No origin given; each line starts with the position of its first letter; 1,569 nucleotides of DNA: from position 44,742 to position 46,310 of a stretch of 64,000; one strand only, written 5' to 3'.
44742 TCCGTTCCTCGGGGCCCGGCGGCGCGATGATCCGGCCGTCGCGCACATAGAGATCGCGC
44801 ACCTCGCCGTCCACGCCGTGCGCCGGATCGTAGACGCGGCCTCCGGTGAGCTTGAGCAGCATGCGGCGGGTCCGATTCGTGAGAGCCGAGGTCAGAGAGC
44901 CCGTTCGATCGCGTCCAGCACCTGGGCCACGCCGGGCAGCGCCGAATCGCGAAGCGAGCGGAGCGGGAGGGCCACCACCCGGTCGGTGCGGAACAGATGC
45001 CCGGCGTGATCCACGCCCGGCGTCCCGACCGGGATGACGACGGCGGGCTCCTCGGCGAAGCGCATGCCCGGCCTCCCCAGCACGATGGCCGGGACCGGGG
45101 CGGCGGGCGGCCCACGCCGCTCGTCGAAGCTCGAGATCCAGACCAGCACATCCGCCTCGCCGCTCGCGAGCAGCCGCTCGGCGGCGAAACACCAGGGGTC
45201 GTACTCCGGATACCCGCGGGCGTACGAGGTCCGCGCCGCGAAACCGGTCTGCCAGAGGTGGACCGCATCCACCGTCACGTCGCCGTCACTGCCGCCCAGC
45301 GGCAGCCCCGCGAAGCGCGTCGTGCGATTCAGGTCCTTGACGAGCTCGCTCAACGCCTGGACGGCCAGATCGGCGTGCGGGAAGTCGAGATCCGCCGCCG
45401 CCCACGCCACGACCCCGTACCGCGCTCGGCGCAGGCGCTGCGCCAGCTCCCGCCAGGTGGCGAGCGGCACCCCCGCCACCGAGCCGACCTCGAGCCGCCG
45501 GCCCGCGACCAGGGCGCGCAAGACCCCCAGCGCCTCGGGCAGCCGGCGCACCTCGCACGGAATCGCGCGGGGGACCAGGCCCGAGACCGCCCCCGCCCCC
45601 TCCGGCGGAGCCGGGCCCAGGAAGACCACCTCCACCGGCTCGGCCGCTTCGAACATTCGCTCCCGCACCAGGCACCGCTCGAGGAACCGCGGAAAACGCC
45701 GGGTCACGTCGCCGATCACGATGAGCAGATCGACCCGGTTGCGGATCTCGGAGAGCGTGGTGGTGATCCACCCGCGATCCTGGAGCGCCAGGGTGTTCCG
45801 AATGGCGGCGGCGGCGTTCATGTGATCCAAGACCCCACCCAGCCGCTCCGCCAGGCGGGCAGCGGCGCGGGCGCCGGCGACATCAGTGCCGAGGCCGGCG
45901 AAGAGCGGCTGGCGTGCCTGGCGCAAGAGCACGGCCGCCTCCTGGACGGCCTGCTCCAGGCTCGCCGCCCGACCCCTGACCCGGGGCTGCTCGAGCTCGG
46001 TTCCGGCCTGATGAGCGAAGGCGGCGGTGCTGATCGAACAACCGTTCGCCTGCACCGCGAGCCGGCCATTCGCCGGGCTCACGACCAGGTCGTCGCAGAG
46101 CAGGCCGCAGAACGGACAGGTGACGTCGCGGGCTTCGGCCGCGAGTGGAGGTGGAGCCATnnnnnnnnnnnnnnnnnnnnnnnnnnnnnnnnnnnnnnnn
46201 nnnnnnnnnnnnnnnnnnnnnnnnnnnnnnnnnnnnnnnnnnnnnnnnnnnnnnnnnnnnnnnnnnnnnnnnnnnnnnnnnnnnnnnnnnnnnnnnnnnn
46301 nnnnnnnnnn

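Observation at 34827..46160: Two paralogous formyl-methanofuran enzyme sets in one operon: a redox-competent Fwd-like set and a degenerate Fhc-like set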

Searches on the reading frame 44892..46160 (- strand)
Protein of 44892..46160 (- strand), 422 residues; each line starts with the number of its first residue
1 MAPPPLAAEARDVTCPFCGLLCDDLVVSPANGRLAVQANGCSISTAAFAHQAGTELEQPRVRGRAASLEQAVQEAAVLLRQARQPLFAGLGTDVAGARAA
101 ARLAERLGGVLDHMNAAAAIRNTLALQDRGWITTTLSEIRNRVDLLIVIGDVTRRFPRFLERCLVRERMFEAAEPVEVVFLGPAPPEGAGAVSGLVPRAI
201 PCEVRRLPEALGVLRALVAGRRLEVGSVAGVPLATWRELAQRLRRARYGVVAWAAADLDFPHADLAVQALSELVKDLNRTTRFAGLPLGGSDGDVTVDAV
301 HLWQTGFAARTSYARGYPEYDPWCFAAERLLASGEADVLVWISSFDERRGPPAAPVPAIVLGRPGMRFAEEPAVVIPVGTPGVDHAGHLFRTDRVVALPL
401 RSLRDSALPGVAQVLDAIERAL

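Call 6: search_protein_families(library=pfam, proteins=[window:44892-46160:-])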
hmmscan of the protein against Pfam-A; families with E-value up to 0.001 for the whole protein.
window:44892-46160:- (422 aa): 0 families

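Call 7: search_protein_families(library=ncbifam, proteins=[window:44892-46160:-])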
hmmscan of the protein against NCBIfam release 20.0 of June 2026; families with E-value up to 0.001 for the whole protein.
window:44892-46160:- (422 aa): 1 family
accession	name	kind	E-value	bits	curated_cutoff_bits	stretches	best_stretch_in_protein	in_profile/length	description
TIGR03129.1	one_C_dehyd_B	equivalog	1.1e-92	310.8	327.8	1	12-420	1-419/421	formylmethanofuran dehydrogenase subunit B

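Call 23: search_solved_structures(query=window:44892-46160:-, show_alignments=4, max_evalue=0.001)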
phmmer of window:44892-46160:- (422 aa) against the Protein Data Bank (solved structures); distinct sequences matched with E-value up to 0.001: 6.
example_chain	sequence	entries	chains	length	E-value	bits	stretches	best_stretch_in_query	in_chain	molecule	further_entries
5t5i_B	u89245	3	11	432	1.3e-36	129.8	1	11-417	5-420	Tungsten formylmethanofuran dehydrogenase subunit B | Tungsten formylmethanofuran dehydrogenase subunit fwdB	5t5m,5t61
9sfi_Q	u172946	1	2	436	7.4e-35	124.1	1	11-401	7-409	Molybdopterin oxidoreductase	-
8rja_B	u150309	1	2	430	9.4e-33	117.1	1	9-418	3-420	Formylmethanofuran dehydrogenase subunit B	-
6s6y_B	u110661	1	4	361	1.8e-31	112.9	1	61-396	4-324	Tungsten-containing formylmethanofuran dehydrogenase, subunit B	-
9sw6_J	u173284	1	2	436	4.7e-24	88.5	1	11-344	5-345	formylmethanofuran dehydrogenase subunit B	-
7bkb_H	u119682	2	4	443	1.1e-23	87.3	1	11-396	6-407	Formylmethanofuran dehydrogenase, subunit B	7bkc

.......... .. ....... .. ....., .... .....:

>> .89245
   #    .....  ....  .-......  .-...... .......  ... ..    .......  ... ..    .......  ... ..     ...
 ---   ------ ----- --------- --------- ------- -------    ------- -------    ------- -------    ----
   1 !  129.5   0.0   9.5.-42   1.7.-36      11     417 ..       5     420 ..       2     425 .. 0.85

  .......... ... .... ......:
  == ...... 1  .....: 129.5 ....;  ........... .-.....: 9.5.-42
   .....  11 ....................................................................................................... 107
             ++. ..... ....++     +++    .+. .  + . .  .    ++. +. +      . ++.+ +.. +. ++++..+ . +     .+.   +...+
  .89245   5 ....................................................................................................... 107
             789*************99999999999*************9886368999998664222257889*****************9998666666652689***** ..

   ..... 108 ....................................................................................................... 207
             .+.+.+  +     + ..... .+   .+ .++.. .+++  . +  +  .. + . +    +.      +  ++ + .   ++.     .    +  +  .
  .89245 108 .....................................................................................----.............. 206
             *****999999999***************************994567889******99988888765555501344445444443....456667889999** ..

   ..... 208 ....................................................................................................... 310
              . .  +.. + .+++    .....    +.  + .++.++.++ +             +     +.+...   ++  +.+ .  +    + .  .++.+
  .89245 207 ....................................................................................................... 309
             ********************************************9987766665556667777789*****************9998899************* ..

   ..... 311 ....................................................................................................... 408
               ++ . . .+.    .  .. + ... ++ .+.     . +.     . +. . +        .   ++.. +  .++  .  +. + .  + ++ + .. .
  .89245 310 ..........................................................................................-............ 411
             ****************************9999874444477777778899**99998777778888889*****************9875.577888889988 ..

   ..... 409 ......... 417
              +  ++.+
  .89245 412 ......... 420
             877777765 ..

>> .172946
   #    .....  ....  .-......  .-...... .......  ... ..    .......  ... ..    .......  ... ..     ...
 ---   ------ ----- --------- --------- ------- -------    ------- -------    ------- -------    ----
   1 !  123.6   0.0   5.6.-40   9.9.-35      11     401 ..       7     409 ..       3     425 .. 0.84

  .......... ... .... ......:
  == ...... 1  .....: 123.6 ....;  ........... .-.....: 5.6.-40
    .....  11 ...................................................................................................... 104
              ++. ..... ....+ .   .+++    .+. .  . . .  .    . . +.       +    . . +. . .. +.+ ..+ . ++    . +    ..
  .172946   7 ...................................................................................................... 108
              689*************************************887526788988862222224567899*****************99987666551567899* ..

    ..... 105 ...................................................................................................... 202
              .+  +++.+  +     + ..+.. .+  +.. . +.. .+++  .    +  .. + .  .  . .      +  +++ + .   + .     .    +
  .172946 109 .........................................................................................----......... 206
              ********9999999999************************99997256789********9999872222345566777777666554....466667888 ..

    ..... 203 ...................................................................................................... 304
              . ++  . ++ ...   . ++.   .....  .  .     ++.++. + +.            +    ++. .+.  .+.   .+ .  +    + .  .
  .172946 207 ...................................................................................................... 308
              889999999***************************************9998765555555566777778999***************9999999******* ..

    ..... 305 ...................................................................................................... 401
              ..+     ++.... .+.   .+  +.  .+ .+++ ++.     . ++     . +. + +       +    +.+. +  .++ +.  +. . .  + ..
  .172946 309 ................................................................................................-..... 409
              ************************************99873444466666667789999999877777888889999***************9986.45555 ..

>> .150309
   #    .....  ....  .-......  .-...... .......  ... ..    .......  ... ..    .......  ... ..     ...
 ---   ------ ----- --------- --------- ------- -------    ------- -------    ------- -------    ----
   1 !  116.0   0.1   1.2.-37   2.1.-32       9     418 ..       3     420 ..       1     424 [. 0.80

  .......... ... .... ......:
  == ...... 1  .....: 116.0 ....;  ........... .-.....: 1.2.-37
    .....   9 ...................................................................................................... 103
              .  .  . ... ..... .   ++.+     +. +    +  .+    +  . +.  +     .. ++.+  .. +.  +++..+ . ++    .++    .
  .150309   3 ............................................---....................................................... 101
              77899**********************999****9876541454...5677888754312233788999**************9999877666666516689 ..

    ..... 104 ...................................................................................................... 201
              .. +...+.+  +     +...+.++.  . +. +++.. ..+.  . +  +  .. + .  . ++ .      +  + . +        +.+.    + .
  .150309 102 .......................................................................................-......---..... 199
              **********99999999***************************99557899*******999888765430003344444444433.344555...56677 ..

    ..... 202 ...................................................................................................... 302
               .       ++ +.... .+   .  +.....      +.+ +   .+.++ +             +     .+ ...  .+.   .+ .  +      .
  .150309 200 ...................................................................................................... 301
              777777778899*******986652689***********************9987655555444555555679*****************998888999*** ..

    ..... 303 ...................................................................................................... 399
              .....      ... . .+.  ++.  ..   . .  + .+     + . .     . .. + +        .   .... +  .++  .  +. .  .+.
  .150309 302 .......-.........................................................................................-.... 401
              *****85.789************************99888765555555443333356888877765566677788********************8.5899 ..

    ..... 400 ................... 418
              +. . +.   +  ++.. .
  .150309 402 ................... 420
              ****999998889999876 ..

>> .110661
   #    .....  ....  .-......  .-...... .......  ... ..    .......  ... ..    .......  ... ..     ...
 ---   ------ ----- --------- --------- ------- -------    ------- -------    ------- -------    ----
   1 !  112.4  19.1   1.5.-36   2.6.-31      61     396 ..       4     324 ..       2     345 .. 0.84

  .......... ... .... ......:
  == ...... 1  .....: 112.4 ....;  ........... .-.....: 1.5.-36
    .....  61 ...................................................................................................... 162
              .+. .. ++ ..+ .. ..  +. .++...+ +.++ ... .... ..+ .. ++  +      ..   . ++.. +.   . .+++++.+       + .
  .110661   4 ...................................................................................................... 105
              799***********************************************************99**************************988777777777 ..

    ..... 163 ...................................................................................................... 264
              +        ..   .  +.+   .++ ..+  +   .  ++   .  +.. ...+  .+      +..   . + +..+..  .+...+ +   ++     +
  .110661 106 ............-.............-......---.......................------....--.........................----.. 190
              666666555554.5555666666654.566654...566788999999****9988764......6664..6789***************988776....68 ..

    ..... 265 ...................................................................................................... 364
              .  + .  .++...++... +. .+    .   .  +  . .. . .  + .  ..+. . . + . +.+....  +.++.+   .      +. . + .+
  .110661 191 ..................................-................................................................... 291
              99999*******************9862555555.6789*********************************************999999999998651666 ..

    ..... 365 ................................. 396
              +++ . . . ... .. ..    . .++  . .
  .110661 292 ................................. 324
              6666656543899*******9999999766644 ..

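Call 69: find_homologous_proteins(query=window:44892-46160:-, max_evalue=1e-10)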
Query window:44892-46160:- (422 aa): 2404 proteins with E <= 1e-10 among 8000 candidates; the best 120 are listed.
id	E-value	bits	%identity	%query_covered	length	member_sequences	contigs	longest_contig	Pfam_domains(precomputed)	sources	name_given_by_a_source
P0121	6.9e-272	920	100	100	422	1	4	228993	-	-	-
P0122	8.8e-237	804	87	100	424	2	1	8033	-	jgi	-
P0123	1.1e-209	715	79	100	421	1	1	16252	-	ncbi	-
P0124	3.3e-177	608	67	100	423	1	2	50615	-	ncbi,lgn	-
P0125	4.8e-172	591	68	98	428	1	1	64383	-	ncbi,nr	ncbi:MAG TPA: hypothetical protein VFU46_01790 [Gemmatimonadales bacterium]|nr:hypothetical protein 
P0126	7.7e-172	590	67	100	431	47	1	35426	-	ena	-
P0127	6.0e-170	584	69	98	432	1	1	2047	-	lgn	-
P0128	6.9e-170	584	65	100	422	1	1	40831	-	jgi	jgi:formylmethanofuran dehydrogenase subunit B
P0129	1.2e-168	580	66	97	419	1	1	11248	-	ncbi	-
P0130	3.6e-168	578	66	95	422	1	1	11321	-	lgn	-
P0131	1.6e-167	576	64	97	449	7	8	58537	-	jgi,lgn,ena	-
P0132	2.8e-167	575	66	100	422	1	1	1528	-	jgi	jgi:formylmethanofuran dehydrogenase subunit B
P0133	1.7e-166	573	63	99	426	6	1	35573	-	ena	-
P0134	4.8e-165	568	64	100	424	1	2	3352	-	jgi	jgi:formylmethanofuran dehydrogenase subunit B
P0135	9.1e-165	567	63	95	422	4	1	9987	-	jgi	-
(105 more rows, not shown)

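Call 77: predict_structure(alignment_id=A3)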
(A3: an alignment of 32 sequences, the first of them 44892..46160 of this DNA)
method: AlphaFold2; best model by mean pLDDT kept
length: 422 residues; sequences in the alignment: 32
mean_pLDDT: 82.2   pTM: 0.79
mean pLDDT of the five models: 82.2, 79.6, 75.5, 72.2, 71.8
residues with pLDDT >= 90: 159; 70-90: 179; 50-70: 81; < 50: 3
segments of 3 or more residues with pLDDT < 50: 1-3
pLDDT, mean of each block of 10 residues (from residue 1): 61 75 75 81 80 80 97 98 91 93 89 67 65 75 89 78 67 76 75 72 90 94 93 96 93 81 82 90 81 77 69 57 62 88 88 92 91 96 90 71 90 98 96
secondary structure, 60 per line:
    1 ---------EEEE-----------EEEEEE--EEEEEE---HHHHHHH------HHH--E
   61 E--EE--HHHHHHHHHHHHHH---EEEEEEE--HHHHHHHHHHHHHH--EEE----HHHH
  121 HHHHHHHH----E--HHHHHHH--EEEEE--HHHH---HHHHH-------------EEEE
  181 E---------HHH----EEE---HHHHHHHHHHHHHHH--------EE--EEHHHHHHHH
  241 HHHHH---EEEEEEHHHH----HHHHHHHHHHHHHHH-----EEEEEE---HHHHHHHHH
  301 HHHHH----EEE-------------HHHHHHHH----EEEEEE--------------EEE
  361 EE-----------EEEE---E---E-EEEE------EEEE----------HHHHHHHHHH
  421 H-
elements in order: E10-13 E25-30 E33-38 H42-48 H68-81 E85-91 H94-107 E110-112 H117-128 H136-142 E145-149 H152-155 H159-163 E177-181 E198-200 H204-218 H233-245 E249-254 H255-258 H263-277 E283-288 H292-305 E310-312 H326-333 E338-343 E358-362 E374-377 E387-390 E397-400 H411-421

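Call 81: fold_search(model_id=the predicted structure, library=pdb)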
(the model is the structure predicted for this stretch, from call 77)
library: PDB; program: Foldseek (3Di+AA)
matches with E <= 10: 1100; with E <= 0.001: 117
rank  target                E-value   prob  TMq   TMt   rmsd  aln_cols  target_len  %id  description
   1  5t5i_J                9.9e-32  1.00  0.85  0.84   3.2       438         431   24  TUNGSTEN-CONTAINING FORMYLMETHANOFURAN DEHYDROGENASE FROM METHANOTHERMOBACTER WOLFEII, ORTHORHOMBIC FORM AT 1.9 A (released 2016-10-19)
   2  5t5m_B                1.6e-31  1.00  0.85  0.83   3.4       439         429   24  TUNGSTEN-CONTAINING FORMYLMETHANOFURAN DEHYDROGENASE FROM METHANOTHERMOBACTER WOLFEII, TRIGONAL FORM AT 2.5 A. (released 2016-10-19)
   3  5t5i_B                1.8e-31  1.00  0.85  0.84   3.3       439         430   24  TUNGSTEN-CONTAINING FORMYLMETHANOFURAN DEHYDROGENASE FROM METHANOTHERMOBACTER WOLFEII, ORTHORHOMBIC FORM AT 1.9 A (released 2016-10-19)
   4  8rja_B                6.5e-31  1.00  0.84  0.82   3.3       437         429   28  Crystal structure of the F420-reducing formylmethanofuran dehydrogenase complex from the ethanotroph Candidatus Ethano (released 2024-10-02)
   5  5t61_H                1.3e-30  1.00  0.85  0.84   3.3       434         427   25  TUNGSTEN-CONTAINING FORMYLMETHANOFURAN DEHYDROGENASE FROM METHANOTHERMOBACTER WOLFEII, TRICLINIC FORM AT 2.55 A (released 2016-10-19)
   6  5t61_Z                3.0e-30  1.00  0.85  0.84   3.3       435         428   25  TUNGSTEN-CONTAINING FORMYLMETHANOFURAN DEHYDROGENASE FROM METHANOTHERMOBACTER WOLFEII, TRICLINIC FORM AT 2.55 A (released 2016-10-19)
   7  6s6y_F                6.1e-28  1.00  0.70  0.82   3.8       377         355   31  X-ray crystal structure of the formyltransferase/hydrolase complex (FhcABCD) from Methylorubrum extorquens in complex  (released 2019-12-04)
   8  6s6y_B                1.1e-26  1.00  0.70  0.82   3.7       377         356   31  X-ray crystal structure of the formyltransferase/hydrolase complex (FhcABCD) from Methylorubrum extorquens in complex  (released 2019-12-04)
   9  7bkb_H                1.2e-26  1.00  0.83  0.80   3.5       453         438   24  Formate dehydrogenase - heterodisulfide reductase - formylmethanofuran dehydrogenase complex from Methanospirillum hun (released 2021-09-29)
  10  7awt_G                1.4e-14  1.00  0.67  0.34   5.6       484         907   15  E. coli NADH quinone oxidoreductase hydrophilic arm (released 2021-09-15)
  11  7z7r_G                3.7e-14  1.00  0.68  0.34   5.7       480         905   16  Complex I from E. coli, LMNG-purified, Apo, Open-ready state (released 2022-09-21)
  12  7nz1_G                7.8e-14  1.00  0.65  0.33   5.9       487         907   16  Respiratory complex I from Escherichia coli - focused refinement of cytoplasmic arm (released 2021-08-18)
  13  2fug_3                1.2e-13  1.00  0.60  0.37   5.9       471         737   15  Crystal structure of the hydrophilic domain of respiratory complex I from Thermus thermophilus (released 2006-02-14)
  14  8e9g_G                2.5e-13  1.00  0.59  0.35   5.9       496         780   17  Mycobacterial respiratory complex I with both quinone positions modelled (released 2022-10-12)
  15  7p61_G                3.0e-13  1.00  0.68  0.34   5.7       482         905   16  Complex I from E. coli, DDM-purified, with NADH, Resting state (released 2022-09-21)
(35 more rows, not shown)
